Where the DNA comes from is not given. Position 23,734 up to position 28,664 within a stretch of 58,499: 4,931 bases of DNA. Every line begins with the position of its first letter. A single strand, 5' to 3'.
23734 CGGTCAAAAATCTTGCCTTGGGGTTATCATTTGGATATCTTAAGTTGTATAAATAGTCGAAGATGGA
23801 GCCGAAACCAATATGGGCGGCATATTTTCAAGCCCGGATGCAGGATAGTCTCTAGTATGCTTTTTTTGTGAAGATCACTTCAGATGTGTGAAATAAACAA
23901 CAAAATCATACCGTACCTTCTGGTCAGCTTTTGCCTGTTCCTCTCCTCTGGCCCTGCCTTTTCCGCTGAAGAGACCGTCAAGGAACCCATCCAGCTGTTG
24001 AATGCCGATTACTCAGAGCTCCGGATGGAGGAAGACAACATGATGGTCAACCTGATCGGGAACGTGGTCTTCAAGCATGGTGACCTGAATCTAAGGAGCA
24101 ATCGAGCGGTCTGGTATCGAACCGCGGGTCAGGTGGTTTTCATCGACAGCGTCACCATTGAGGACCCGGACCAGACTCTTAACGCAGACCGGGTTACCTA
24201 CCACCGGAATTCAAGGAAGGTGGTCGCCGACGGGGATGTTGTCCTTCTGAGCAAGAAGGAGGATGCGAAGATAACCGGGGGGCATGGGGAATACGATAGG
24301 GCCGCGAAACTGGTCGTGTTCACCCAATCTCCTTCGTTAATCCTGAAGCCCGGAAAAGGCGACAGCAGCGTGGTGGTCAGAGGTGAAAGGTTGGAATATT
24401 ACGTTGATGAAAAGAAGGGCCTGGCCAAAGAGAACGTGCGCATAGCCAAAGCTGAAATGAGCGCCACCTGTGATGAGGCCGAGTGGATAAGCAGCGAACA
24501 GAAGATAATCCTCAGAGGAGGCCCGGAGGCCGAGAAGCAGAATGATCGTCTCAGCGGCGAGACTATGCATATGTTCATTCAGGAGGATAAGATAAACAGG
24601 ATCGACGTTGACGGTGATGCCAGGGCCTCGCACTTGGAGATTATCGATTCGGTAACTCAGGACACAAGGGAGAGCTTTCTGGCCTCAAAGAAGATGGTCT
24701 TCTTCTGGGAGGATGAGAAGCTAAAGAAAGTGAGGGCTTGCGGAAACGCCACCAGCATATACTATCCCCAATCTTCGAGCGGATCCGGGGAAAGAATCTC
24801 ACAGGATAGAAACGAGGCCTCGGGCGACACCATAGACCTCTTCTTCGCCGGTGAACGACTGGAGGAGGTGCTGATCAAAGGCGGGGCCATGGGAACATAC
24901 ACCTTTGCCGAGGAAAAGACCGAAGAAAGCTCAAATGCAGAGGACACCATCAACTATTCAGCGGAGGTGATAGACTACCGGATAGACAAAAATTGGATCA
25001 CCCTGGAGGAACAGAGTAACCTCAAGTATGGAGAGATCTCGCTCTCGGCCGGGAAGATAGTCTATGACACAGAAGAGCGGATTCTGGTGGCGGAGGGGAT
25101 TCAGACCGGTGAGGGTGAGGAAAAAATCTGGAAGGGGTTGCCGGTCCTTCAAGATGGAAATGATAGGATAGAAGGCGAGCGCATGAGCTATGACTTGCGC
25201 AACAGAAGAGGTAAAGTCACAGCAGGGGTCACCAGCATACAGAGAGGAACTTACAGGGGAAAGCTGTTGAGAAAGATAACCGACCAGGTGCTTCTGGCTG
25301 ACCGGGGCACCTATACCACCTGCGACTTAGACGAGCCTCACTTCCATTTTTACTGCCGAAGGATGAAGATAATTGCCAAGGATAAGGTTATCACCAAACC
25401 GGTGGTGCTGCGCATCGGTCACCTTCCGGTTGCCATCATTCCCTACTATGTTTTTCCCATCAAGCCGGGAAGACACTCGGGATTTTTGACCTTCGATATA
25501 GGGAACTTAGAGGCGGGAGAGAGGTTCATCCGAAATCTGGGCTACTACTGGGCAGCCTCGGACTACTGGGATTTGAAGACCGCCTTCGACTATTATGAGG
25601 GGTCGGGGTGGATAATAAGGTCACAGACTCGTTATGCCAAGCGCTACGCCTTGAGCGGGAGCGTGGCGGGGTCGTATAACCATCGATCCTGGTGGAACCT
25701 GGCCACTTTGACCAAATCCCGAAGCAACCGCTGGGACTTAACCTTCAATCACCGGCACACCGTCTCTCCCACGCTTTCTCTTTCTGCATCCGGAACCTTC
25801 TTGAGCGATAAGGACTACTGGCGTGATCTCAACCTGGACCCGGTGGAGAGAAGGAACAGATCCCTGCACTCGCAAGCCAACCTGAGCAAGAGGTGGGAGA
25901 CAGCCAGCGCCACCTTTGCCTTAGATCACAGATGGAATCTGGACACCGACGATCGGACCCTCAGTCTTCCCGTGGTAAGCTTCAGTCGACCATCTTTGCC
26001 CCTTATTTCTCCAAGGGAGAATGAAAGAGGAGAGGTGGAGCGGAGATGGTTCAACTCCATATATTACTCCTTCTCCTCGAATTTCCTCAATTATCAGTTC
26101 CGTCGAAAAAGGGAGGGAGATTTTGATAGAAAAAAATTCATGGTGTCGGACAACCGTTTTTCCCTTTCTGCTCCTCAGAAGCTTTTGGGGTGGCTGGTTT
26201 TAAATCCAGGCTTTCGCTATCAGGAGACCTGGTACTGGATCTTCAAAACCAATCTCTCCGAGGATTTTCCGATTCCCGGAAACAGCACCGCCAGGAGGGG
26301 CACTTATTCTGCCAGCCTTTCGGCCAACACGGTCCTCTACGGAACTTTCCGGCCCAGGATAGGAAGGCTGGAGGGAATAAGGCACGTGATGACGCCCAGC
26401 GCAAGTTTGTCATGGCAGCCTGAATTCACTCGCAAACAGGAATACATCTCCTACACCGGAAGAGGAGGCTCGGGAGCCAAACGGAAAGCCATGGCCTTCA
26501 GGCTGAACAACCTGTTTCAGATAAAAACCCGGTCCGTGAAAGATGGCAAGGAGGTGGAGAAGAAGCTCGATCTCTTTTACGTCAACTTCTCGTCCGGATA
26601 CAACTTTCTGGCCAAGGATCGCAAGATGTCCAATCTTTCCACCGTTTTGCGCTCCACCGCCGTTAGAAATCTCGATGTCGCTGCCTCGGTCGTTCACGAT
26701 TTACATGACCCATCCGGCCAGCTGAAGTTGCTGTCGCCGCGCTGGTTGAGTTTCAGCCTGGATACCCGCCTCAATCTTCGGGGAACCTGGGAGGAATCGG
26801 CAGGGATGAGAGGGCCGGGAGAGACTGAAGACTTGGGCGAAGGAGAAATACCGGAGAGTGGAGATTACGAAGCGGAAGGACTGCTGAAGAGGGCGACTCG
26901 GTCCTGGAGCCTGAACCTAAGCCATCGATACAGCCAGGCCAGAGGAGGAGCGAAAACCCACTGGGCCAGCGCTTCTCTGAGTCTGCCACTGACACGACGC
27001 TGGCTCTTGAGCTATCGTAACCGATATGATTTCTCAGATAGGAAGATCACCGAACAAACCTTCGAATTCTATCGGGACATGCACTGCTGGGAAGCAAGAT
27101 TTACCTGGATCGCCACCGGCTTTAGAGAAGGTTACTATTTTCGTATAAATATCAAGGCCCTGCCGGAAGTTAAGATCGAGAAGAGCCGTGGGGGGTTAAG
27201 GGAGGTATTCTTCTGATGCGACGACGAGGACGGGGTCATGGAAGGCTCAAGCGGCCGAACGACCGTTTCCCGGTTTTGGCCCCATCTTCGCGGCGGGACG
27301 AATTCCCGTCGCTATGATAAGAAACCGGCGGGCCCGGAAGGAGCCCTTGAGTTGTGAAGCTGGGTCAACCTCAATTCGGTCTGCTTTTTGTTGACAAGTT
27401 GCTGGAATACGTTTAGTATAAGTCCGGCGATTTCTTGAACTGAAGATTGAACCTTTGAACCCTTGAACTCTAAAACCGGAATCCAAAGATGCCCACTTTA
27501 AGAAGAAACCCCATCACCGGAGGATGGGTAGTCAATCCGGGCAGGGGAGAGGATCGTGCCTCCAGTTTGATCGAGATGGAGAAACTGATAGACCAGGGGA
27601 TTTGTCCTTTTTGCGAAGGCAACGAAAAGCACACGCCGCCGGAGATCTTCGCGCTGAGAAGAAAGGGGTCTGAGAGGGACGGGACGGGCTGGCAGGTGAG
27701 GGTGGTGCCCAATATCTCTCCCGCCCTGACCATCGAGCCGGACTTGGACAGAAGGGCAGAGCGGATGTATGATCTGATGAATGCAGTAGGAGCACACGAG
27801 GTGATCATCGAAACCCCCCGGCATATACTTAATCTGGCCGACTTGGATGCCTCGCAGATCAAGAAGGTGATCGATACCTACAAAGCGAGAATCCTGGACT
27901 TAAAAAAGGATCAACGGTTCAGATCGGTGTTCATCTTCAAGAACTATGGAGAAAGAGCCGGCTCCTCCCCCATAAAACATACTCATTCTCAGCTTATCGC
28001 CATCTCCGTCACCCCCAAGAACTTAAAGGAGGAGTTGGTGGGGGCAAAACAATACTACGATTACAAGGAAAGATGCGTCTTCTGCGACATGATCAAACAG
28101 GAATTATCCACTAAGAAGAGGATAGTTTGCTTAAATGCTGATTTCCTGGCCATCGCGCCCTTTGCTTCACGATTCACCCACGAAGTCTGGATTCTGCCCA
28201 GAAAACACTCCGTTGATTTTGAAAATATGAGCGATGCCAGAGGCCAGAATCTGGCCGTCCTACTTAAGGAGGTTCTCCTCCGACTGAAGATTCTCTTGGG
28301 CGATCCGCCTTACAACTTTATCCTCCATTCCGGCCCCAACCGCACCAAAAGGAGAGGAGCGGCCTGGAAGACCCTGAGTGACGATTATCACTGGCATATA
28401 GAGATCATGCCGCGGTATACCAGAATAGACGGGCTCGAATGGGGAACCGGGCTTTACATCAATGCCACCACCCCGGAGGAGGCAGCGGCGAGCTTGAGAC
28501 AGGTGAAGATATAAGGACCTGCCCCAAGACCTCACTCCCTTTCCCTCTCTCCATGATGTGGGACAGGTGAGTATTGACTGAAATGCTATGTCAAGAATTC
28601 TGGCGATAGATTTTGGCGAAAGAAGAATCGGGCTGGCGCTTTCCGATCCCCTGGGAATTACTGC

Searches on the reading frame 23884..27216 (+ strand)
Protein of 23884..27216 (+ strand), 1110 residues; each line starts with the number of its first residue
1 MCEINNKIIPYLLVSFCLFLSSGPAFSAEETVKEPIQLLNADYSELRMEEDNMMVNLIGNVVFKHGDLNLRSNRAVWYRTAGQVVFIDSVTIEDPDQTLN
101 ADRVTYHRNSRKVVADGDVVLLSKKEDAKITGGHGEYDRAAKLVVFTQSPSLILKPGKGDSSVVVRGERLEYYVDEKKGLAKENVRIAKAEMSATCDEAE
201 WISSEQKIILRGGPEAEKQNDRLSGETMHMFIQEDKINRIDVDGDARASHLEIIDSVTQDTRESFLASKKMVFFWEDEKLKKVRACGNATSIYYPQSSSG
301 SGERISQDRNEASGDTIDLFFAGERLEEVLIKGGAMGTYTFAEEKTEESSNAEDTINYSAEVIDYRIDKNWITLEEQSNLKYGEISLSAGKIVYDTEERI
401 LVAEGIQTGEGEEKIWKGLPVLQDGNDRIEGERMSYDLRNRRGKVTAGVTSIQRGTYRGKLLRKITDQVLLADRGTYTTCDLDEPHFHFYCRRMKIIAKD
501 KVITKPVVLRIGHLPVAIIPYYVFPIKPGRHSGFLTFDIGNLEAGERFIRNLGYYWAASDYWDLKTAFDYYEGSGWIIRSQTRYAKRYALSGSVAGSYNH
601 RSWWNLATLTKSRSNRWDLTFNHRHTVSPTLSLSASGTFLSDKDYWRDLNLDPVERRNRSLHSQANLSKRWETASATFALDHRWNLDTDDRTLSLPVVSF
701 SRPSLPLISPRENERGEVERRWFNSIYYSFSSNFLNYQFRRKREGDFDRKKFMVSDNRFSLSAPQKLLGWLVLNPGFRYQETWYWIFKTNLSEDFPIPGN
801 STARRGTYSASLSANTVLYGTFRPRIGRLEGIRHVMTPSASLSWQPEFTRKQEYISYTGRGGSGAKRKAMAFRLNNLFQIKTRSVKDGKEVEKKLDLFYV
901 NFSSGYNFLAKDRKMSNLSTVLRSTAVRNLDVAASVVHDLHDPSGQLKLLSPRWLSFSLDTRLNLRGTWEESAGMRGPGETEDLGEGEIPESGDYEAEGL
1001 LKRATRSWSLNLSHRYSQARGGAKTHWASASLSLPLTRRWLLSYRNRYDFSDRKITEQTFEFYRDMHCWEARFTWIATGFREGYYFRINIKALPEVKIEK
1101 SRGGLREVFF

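Call 55: search_protein_families(library=pfam, proteins=[window:23884-27216:+], max_evalue=0.0001)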
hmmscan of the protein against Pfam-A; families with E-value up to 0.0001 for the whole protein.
window:23884-27216:+ (1110 aa): 4 families
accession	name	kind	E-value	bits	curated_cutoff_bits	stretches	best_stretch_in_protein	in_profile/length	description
PF19838.5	LptD_2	-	3e-75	254.1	22.5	1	502-939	1-462/464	LptD protein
PF03968.19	LptD_N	-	6.3e-13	49.4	20.4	1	50-231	11-108/113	LptA/(LptD N-terminal domain) LPS transport protein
PF04453.20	LptD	-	3.2e-07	30.5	22.4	1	615-881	2-241/384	LPS transport system D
PF13100.11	OstA_2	-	6.1e-07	29.6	21.2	1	34-193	2-154/158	OstA-like protein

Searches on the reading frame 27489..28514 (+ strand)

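Call 55: search_protein_families(library=pfam, proteins=[window:27489-28514:+], max_evalue=0.0001)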
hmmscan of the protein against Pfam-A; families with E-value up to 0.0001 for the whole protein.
window:27489-28514:+ (341 aa): 4 families
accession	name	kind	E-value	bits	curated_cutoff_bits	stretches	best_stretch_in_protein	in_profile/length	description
PF01087.27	GalP_UDP_transf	-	9.4e-11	42.9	22.1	1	90-176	99-184/184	Galactose-1-phosphate uridyl transferase, N-terminal domain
PF02744.22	GalP_UDP_tr_C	-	7.9e-09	35.9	29.2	1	187-305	6-118/165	Galactose-1-phosphate uridyl transferase, C-terminal domain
PF16285.10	DUF4931_N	-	1.4e-08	35.3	24.1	1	103-172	53-121/124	Domain of unknown function (DUF4931) N-terminal domain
PF16268.10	DUF4921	-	1.6e-08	34.3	28.5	0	135-234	211-306/425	Domain of unknown function (DUF4921)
